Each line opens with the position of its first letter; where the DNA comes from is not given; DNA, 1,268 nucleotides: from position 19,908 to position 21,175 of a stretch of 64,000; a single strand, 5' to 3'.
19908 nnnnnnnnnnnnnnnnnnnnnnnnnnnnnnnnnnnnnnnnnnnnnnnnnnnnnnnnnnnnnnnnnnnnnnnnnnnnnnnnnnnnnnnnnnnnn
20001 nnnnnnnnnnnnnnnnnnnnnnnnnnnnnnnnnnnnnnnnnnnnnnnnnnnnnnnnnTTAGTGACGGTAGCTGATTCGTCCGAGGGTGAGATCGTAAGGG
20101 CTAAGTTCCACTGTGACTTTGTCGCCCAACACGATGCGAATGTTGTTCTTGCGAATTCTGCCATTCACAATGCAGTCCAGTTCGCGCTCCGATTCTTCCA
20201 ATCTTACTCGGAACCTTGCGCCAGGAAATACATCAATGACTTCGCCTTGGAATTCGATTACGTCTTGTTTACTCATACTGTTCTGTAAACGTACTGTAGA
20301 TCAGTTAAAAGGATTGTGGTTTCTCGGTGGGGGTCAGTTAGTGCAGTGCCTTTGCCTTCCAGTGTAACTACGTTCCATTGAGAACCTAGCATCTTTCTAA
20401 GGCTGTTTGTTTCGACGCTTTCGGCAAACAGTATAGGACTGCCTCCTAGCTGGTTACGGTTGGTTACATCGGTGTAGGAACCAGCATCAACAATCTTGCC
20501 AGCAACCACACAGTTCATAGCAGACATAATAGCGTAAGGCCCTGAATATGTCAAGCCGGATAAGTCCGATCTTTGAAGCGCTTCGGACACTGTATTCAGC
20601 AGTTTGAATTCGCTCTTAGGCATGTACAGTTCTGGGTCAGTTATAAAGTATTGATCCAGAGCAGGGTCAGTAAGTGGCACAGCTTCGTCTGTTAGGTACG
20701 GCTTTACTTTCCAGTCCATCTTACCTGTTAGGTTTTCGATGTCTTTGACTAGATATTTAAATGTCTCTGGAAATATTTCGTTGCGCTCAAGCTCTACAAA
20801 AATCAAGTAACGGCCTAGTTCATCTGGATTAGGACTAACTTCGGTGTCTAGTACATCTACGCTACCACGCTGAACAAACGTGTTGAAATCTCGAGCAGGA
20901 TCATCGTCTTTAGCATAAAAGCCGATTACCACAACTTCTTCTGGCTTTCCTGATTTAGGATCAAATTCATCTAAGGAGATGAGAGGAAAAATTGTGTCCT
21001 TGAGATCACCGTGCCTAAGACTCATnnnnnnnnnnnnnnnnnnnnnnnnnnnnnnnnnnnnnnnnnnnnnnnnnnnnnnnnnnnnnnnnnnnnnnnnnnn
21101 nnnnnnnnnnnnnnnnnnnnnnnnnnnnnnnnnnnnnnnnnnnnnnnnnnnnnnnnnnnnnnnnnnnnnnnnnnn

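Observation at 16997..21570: Five-gene operon ending in IF-1, a J-domain protein and ClpA: host-like clpA-infA synteny captured by the phage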

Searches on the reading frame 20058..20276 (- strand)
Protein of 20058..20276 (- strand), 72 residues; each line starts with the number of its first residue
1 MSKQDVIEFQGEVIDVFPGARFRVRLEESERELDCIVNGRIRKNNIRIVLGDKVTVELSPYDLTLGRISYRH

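Call 3: search_protein_families(library=pfam, proteins=[window:20058-20276:-])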
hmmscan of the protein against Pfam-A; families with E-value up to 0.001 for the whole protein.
window:20058-20276:- (72 aa): 2 families
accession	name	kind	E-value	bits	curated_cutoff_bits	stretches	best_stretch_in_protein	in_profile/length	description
PF01176.25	eIF-1a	-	4.8e-18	65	30.2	1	7-71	1-64/64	Translation initiation factor 1A / IF-1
PF16745.11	RsgA_N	-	0.00066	19.8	27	1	28-58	16-46/54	RsgA N-terminal domain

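Call 9: search_dna_similar(query=window:20058-20276:-, collection=phages, mode=protein, max_rows=40, max_evalue=0.001)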
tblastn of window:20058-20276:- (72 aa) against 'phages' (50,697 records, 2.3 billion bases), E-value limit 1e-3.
Records with a match: 36; places in all: 36; records where one place covers at least 80% of the query: 35.
Best place of each record, by identity: 60-80% 1; <60% 35.
By first word of the organism name: Prevotella 15; Bacteroides 6; Listeria 4; Bacteriophage 4; uncultured 2; Acinetobacter 2; Staphylococcus 1; Enterococcus 1; Sinorhizobium 1.
By host as written in the record: Prevotella sp. 15; - 8; Listeria monocytogenes 4; Staphylococcus aureus 1; Enterococcus faecalis 1; Sinohrizobium meliloti NRRL L-50 1; Bacteroides thetaiotaomicron VPI-5487 1; Bacteroides thetaiotaomicron VPI-5488 1; and 4 more.
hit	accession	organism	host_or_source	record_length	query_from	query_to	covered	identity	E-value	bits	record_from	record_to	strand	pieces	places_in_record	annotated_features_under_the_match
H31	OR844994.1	Staphylococcus phage SA 1306 Kay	Staphylococcus aureus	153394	1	72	100%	59.7%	5e-20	87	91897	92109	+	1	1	record has no annotation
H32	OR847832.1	Listeria phage LM 4-11-1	Listeria monocytogenes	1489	1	71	99%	57.7%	4e-17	79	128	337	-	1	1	record has no annotation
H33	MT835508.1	Bacteriophage sp.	human fecal samples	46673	1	71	99%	56.3%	3e-18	82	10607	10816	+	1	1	record has no annotation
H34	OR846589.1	Enterococcus phage Efs 1-1-1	Enterococcus faecalis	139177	1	71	99%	54.9%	3e-17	79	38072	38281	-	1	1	record has no annotation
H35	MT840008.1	Bacteriophage sp.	human fecal samples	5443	1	71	99%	54.9%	8e-16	75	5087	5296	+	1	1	record has no annotation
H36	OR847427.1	Listeria phage LM 4-11-1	Listeria monocytogenes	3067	1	71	99%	53.5%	2e-16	76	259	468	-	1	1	record has no annotation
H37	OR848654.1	Listeria phage LM 4-14-1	Listeria monocytogenes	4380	1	71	99%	53.5%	2e-16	76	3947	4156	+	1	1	record has no annotation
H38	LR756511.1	uncultured phage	metagenomic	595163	1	71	99%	49.3%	5e-14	70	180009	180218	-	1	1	record has no annotation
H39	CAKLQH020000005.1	Acinetobacter phage MD-2021a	not known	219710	2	71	97%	50.0%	1e-15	74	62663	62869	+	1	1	infA: translation initiation factor IF-1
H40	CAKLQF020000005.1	Acinetobacter phage MD-2021a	not known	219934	2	71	97%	50.0%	1e-15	74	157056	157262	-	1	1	infA: translation initiation factor IF-1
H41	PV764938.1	Sinorhizobium phage Phosso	Sinohrizobium meliloti NRRL L-50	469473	1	72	100%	48.6%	2e-15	74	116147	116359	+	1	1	translation initiation factor IF-1 | hypothetical protein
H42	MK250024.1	Prevotella phage Lak-B5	Prevotella sp.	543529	1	72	100%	47.2%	5e-16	76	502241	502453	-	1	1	record has no annotation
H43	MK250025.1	Prevotella phage Lak-B6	Prevotella sp.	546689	1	72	100%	47.2%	5e-16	76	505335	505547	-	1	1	record has no annotation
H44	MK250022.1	Prevotella phage Lak-B3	Prevotella sp.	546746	1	72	100%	47.2%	5e-16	76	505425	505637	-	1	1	record has no annotation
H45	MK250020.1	Prevotella phage Lak-B1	Prevotella sp.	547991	1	72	100%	47.2%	5e-16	76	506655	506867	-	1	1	record has no annotation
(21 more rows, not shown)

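Call 11: find_homologous_proteins(query=window:20058-20276:-, max_evalue=0.00001)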
Query window:20058-20276:- (72 aa): 598 proteins with E <= 0.00001 among 598 candidates; the best 120 are listed.
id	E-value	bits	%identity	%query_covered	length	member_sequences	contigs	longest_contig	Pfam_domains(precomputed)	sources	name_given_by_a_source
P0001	2.2e-39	150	100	100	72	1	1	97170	PF01176.26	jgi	jgi:translation initiation factor IF-1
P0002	4.8e-25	104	68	99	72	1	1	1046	PF01176.26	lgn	-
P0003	1.1e-23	100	68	96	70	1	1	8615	PF01176.26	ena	-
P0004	5.0e-21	92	63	100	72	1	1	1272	PF01176.26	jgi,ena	-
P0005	2.4e-20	90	61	100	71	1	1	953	PF01176.26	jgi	-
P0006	1.3e-19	87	64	99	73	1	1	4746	PF01176.26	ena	-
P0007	5.8e-19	85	64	96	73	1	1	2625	PF01176.26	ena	-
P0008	6.0e-19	85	64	96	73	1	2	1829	PF01176.26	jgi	jgi:translation initiation factor IF-1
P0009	1.0e-18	84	63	100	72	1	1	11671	PF16745.12,PF01176.26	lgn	-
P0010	2.1e-18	83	63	100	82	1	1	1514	PF01176.26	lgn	-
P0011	3.8e-18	83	60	100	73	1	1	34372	PF01176.26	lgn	-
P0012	1.5e-17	81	63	100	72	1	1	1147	PF01176.26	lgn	-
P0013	1.9e-17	80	64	92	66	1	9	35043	PF01176.26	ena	-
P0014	2.0e-17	80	60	100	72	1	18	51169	PF01176.26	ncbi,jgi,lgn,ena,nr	ncbi:MAG: translation initiation factor IF-1 [Tissierellia bacterium]|jgi:translation initiation fac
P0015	2.1e-17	80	65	100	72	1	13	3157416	PF01176.26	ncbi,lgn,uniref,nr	ncbi:translation initiation factor IF-1 [Thermincola ferriacetica]|uniref:Translation initiation fac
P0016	2.3e-17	80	63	100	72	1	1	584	PF01176.26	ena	-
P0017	2.3e-17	80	63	100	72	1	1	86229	PF01176.26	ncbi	-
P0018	2.5e-17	80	56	97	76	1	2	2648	PF01176.26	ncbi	-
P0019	2.5e-17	80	62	99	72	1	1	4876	PF01176.26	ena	-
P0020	2.6e-17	80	64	100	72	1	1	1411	PF01176.26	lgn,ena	-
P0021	2.8e-17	80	63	99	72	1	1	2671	PF01176.26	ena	-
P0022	2.9e-17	80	61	99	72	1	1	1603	PF01176.26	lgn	-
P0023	4.1e-17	79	62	99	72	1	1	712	PF01176.26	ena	-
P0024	4.1e-17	79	65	99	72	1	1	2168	PF01176.26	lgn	-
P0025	4.3e-17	79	60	100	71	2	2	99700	PF01176.26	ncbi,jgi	ncbi:MAG: translation initiation factor IF-1 [Planctomycetota bacterium]|jgi:translation initiation 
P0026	4.6e-17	79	61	99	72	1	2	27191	PF01176.26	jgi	-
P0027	5.2e-17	79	58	100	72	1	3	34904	PF01176.26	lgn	-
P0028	5.6e-17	79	64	100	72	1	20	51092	PF01176.26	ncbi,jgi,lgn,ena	-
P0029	5.9e-17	79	59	99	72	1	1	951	PF01176.26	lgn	-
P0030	6.3e-17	79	61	100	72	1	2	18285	PF01176.26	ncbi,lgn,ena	ncbi:MAG TPA: translation initiation factor IF-1 [Haloplasmataceae bacterium]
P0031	6.9e-17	79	61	100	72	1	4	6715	PF01176.26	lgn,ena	-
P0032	8.1e-17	78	63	100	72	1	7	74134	PF01176.26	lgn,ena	-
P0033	9.7e-17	78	63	100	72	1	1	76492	PF01176.26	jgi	jgi:translation initiation factor IF-1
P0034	1.0e-16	78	63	99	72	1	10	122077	PF01176.26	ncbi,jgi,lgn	ncbi:MAG: translation initiation factor IF-1 [Clostridiaceae bacterium]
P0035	1.0e-16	78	61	100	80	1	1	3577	PF01176.26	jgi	-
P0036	1.3e-16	78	61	99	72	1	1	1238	PF01176.26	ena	-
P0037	1.5e-16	78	57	97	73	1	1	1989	PF01176.26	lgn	-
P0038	1.5e-16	78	64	100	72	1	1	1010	PF01176.26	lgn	-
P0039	1.5e-16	78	61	99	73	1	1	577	PF01176.26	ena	-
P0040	1.6e-16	78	63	99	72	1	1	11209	PF01176.26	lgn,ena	-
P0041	1.6e-16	77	63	99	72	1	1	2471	PF01176.26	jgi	-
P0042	1.7e-16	77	61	99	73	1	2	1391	PF01176.26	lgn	-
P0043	1.7e-16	77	60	100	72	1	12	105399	PF01176.26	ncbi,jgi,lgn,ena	jgi:translation initiation factor IF-1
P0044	1.7e-16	77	58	100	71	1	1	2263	PF01176.26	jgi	jgi:translation initiation factor IF-1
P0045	1.8e-16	77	61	99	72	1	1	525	PF01176.26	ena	-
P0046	2.0e-16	77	62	92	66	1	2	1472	PF01176.26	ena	-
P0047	2.2e-16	77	61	100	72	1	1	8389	PF01176.26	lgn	-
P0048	2.4e-16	77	57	100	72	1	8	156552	PF01176.26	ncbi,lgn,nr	ncbi:MAG: translation initiation factor IF-1 [Peptoniphilaceae bacterium]|nr:translation initiation 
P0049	2.4e-16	77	65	99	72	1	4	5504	PF01176.26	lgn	-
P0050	2.4e-16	77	61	99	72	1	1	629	PF01176.26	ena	-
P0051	2.5e-16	77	65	99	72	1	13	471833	PF01176.26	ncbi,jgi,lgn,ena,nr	ncbi:MAG: translation initiation factor IF-1 [Clostridia bacterium]|jgi:translation initiation facto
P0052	2.6e-16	77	63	99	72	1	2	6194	PF01176.26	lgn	-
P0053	2.6e-16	77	58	99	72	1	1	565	PF01176.26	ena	-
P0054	2.6e-16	77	61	100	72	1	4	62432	PF01176.26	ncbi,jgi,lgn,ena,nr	ncbi:MAG: translation initiation factor IF-1 [Clostridia bacterium]|jgi:translation initiation facto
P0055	2.6e-16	77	63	100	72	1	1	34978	PF01176.26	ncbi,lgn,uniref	ncbi:translation initiation factor IF-1 [Desulfitispora alkaliphila]|uniref:translation initiation f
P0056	2.6e-16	77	61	100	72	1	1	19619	PF01176.26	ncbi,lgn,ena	-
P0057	2.8e-16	77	57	96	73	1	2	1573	PF01176.26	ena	-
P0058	2.8e-16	77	61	99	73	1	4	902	PF01176.26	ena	-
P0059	2.8e-16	77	61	99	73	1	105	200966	PF01176.26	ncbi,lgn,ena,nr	ncbi:MAG: translation initiation factor IF-1 [Clostridia bacterium]|nr:translation initiation factor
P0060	3.1e-16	77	62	99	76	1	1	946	PF01176.26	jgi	jgi:translation initiation factor IF-1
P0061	3.3e-16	77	62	99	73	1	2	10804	PF01176.26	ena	-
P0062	3.6e-16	76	63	99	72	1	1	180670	PF01176.26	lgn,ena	-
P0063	3.6e-16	76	61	99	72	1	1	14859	PF01176.26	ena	-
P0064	3.6e-16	76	61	99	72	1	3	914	PF01176.26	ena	-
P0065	3.7e-16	76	61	99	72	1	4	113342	PF01176.26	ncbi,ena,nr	ncbi:MAG: translation initiation factor IF-1 [Firmicutes bacterium]|nr:translation initiation factor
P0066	3.7e-16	76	61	100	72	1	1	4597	PF01176.26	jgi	-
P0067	3.9e-16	76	59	99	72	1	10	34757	PF01176.26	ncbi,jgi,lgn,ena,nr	ncbi:MAG: translation initiation factor IF-1 [Firmicutes bacterium]|nr:translation initiation factor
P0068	4.2e-16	76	59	99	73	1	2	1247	PF01176.26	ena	-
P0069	4.5e-16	76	61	99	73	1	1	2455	PF01176.26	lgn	-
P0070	4.6e-16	76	57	97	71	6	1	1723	PF01176.26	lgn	-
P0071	4.7e-16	76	62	99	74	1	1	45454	PF01176.26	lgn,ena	-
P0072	4.9e-16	76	63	99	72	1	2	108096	PF01176.26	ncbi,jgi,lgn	-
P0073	5.0e-16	76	63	99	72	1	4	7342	PF01176.26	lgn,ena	-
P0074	5.1e-16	76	61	100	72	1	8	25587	PF01176.26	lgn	-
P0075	5.1e-16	76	60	100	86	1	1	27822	PF01176.26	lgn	-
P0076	5.2e-16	76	60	100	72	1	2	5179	PF01176.26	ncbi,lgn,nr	ncbi:MAG: translation initiation factor IF-1 [Peptococcaceae bacterium]|nr:translation initiation fa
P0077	5.3e-16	76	61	99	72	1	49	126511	PF01176.26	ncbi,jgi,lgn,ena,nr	ncbi:MAG TPA: translation initiation factor IF-1 [Clostridiales bacterium]|nr:translation initiation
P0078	5.3e-16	76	62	99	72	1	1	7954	PF01176.26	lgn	-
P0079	5.4e-16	76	61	99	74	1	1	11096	PF01176.26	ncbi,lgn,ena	-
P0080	5.5e-16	76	59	99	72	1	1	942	PF01176.26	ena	-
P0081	5.7e-16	76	58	100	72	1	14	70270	PF01176.26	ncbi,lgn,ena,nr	ncbi:MAG: translation initiation factor IF-1 [Bacilli bacterium]|nr:translation initiation factor IF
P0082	5.7e-16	76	63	100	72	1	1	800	PF01176.26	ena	-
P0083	5.8e-16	76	61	99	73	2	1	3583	PF01176.26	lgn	-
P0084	5.8e-16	76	58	99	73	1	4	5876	PF01176.26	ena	-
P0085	6.0e-16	76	61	99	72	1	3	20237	PF01176.26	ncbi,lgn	-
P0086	6.0e-16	76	61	99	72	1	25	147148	PF01176.26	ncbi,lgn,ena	-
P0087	6.5e-16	76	61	99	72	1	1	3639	PF01176.26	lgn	-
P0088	7.0e-16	76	61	99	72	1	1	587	PF01176.26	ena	-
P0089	7.1e-16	75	61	99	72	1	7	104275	PF01176.26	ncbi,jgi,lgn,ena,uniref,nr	ncbi:translation initiation factor IF-1 [Lutispora saccharofermentans]|uniref:Translation initiation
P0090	7.1e-16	75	59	99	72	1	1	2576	PF01176.26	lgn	-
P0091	7.4e-16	75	55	99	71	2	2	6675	PF01176.26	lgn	-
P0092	7.6e-16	75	57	100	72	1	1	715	PF01176.26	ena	-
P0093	7.6e-16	75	62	99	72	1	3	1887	PF01176.26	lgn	-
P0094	7.7e-16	75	59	99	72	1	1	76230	PF01176.26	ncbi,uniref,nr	ncbi:translation initiation factor IF-1 [Serpentinicella sp. ANB-PHB4]|uniref:translation initiation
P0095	8.6e-16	75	58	99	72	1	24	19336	PF01176.26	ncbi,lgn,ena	-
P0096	8.8e-16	75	58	99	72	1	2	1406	PF01176.26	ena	-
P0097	8.9e-16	75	60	100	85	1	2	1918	PF01176.26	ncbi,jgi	jgi:translation initiation factor IF-1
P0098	8.9e-16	75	59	99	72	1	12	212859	PF01176.26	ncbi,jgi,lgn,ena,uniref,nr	ncbi:translation initiation factor IF-1 [Lutispora thermophila]|uniref:Translation initiation factor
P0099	9.0e-16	75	59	99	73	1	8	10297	PF01176.26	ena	-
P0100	9.0e-16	75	59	99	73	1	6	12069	PF01176.26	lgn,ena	-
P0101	9.0e-16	75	59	99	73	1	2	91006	PF01176.26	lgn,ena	-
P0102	9.1e-16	75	55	99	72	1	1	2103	PF01176.26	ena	-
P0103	9.1e-16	75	58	100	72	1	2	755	PF01176.26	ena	-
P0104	9.2e-16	75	63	99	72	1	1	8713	PF01176.26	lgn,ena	-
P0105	9.4e-16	75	59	99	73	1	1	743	PF01176.26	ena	-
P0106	9.5e-16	75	58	99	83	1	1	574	PF01176.26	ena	-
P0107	9.5e-16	75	59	99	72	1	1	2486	PF01176.26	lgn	-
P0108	9.6e-16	75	59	99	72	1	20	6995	PF01176.26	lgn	-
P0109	1.0e-15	75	59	99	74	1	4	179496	PF01176.26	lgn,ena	-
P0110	1.1e-15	75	57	100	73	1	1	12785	PF01176.26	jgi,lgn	jgi:translation initiation factor IF-1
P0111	1.1e-15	75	60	100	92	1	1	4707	PF01176.26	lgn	-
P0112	1.1e-15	75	59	99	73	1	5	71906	PF01176.26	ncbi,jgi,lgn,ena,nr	ncbi:MAG: translation initiation factor IF-1 [Clostridia bacterium]|jgi:translation initiation facto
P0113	1.2e-15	75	61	99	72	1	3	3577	PF01176.26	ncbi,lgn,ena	-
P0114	1.2e-15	75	58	99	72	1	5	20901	PF01176.26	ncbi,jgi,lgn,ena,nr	ncbi:MAG: translation initiation factor IF-1 [Clostridiales bacterium]|jgi:translation initiation fa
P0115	1.2e-15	75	59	99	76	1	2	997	PF01176.26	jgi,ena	-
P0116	1.2e-15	75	56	99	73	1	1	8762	PF01176.26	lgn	-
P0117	1.3e-15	75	59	99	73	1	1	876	PF01176.26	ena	-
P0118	1.3e-15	75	59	99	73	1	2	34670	PF01176.26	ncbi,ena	-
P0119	1.3e-15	75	59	97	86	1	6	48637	PF01176.26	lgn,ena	-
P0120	1.3e-15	75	59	99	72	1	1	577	PF01176.26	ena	-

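Call 19: search_protein_families(library=phrogs, proteins=[window:20058-20276:-])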
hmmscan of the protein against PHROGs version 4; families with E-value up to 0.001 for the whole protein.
window:20058-20276:- (72 aa): 1 family
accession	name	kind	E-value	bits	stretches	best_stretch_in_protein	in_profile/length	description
phrog_30201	-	unknown function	4.4e-23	82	1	1-72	1-71/88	-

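Call 25: find_encoding_contigs(protein=P0001, flank=10000, max_places=3)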
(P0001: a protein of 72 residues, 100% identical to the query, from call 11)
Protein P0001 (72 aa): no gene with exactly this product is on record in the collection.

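Call 37: find_encoding_contigs(protein=P0003, flank=10000, max_places=2)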
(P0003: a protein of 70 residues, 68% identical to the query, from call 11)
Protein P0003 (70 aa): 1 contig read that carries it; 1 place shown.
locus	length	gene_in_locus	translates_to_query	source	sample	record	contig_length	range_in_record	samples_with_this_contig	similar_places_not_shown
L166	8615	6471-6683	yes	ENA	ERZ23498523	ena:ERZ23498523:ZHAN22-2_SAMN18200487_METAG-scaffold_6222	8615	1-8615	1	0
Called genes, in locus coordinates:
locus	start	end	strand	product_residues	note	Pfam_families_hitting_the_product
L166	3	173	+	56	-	?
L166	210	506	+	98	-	-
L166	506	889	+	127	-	PF06035:Peptidase_C93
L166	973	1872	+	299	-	PF13173:AAA_14 (weak), PF13401:AAA_22 (faint), PF00004:AAA, PF13177:DNA_pol3_delta2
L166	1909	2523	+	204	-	-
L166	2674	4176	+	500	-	-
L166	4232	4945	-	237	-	PF00270:DEAD (weak), PF02562:PhoH, PF13604:AAA_30, PF13245:AAA_19 (weak)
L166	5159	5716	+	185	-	-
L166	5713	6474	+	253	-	-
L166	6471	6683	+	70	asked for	PF01176:eIF-1a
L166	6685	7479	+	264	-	PF00226:DnaJ, PF01556:DnaJ_C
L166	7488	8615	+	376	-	?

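Call 81: search_protein_families(library=ncbifam, proteins=[window:20058-20276:-], max_evalue=0.00001)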
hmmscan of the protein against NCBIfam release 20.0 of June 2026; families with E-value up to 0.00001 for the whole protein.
window:20058-20276:- (72 aa): 1 family
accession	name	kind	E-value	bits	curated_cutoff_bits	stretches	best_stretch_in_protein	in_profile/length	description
TIGR00008.1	infA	equivalog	1e-25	89.5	61.15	1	3-72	1-69/69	translation initiation factor IF-1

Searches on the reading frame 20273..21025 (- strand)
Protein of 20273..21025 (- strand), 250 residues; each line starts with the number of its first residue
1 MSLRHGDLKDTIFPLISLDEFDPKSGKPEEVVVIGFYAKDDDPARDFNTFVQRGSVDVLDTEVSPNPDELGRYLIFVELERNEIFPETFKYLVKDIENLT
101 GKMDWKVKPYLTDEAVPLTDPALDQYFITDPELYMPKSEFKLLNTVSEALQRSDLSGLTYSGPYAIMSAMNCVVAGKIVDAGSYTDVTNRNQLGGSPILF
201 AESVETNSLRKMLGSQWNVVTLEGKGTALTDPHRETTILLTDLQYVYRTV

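Call 3: search_protein_families(library=pfam, proteins=[window:20273-21025:-])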
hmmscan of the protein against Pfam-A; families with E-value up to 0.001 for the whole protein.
window:20273-21025:- (250 aa): 0 families

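Call 19: search_protein_families(library=phrogs, proteins=[window:20273-21025:-])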
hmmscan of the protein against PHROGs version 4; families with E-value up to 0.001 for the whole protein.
window:20273-21025:- (250 aa): 1 family
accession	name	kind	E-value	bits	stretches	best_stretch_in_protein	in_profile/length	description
phrog_13138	-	head and packaging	4.9e-31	109.3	1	2-125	9-131/227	virion structural protein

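Call 38: find_homologous_proteins(query=window:20273-21025:-, max_evalue=0.00001)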
Query window:20273-21025:- (250 aa): 13 proteins with E <= 0.00001 among 673 candidates.
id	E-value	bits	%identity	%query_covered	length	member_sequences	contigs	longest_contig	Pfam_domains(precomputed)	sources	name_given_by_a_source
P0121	3.6e-163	559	100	100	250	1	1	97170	-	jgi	jgi:hypothetical protein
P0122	1.5e-67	246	50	99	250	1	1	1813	-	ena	-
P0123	7.4e-63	230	48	99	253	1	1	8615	-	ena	-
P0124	7.8e-51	191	45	86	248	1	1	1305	-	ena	-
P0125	1.1e-39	155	38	98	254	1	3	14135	-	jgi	jgi:hypothetical protein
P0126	1.4e-19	89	32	85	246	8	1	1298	-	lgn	-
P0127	5.4e-19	87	30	89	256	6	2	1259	-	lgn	-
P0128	2.1e-15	75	28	85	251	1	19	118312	-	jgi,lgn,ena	jgi:hypothetical protein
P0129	2.1e-15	75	28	85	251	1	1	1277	-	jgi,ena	-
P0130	3.1e-14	71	28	90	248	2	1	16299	-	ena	-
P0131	6.3e-14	70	28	85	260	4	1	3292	-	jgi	-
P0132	7.4e-14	70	29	89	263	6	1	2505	-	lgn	-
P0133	1.0e-10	60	35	43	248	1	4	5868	-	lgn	-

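Call 55: predict_structure(alignment_id=A1)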
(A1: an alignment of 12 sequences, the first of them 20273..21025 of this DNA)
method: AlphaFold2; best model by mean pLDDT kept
length: 250 residues; sequences in the alignment: 12
mean_pLDDT: 90.4   pTM: 0.71
mean pLDDT of the five models: 90.4, 89.5, 89.2, 88.7, 88.0
residues with pLDDT >= 90: 169; 70-90: 75; 50-70: 6; < 50: 0
segments of 3 or more residues with pLDDT < 50: none
pLDDT, mean of each block of 10 residues (from residue 1): 78 95 92 96 95 91 95 97 95 93 93 91 91 85 90 91 91 94 91 76 80 92 90 92 86
secondary structure, 60 per line:
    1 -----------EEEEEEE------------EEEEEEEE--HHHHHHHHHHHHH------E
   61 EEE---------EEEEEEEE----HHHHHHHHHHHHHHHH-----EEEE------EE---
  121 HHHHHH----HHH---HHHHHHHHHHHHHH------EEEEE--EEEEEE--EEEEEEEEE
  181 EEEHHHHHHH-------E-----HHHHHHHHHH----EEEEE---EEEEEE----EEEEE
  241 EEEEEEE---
elements in order: E12-18 E31-38 H41-53 E60-63 E73-80 H85-100 E106-109 H121-126 H137-150 E157-161 E164-169 E172-183 H184-190 H204-213 E218-222 E226-231 E236-247

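Call 80: fold_search(model_id=the predicted structure, library=viral)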
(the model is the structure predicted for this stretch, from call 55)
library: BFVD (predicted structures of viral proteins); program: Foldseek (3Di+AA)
matches with E <= 10: 1143; with E <= 0.001: 5
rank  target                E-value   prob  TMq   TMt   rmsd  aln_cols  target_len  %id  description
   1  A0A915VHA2            4.4e-25  1.00  0.51  0.55  10.3       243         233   36  (no name in the UniProt tables at hand)
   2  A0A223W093            1.2e-20  1.00  0.55  0.57   8.1       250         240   24  Uncharacterized protein [Agrobacterium phage Atu_ph07]
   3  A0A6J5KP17            1.2e-19  1.00  0.52  0.47  19.0       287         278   23  Uncharacterized protein [uncultured Caudovirales phage]
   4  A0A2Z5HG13            1.2e-17  1.00  0.49  0.54  15.8       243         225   25  (no name in the UniProt tables at hand)
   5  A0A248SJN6            1.3e-10  1.00  0.45  0.75  11.7       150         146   23  (no name in the UniProt tables at hand)
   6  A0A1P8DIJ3            2.2e-02  0.13  0.16  0.06  20.1       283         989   10  (no name in the UniProt tables at hand)
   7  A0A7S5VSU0            2.7e-02  0.28  0.20  0.18  17.7       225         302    7  (no name in the UniProt tables at hand)
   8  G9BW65                3.0e-02  0.99  0.28  0.45   5.3       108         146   11  (no name in the UniProt tables at hand)
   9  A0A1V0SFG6            3.8e-02  0.41  0.21  0.23  15.4       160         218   14  Uncharacterized protein [Hokovirus HKV1]
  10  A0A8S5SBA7            5.1e-02  0.08  0.13  0.09  20.1       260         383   13  Beta clamp protein [Siphoviridae sp. ctgaY24]
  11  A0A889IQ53            7.2e-02  0.41  0.14  0.09   9.3        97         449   15  (no name in the UniProt tables at hand)
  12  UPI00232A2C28         7.7e-02  0.09  0.15  0.16  17.3       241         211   10  (no name look-up for this kind of identifier)
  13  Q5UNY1                8.6e-02  0.23  0.13  0.07  14.3       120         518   11  Putative BTB/POZ domain and WD-repeat protein R731 [Acanthamoeba polyphaga mimivirus]
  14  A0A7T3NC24            8.6e-02  0.08  0.11  0.11  17.3       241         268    7  Uncharacterized protein [Serratia phage vB_SmaM_Yaphecito]
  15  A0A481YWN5            9.7e-02  0.89  0.21  0.31   3.9        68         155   13  RNA polymerase Rpb3/Rpb11 dimerization domain protein [Marseillevirus LCMAC201]
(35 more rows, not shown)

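Call 81: search_protein_families(library=ncbifam, proteins=[window:20273-21025:-], max_evalue=0.00001)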
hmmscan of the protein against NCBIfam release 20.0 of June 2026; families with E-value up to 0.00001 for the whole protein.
window:20273-21025:- (250 aa): 0 families
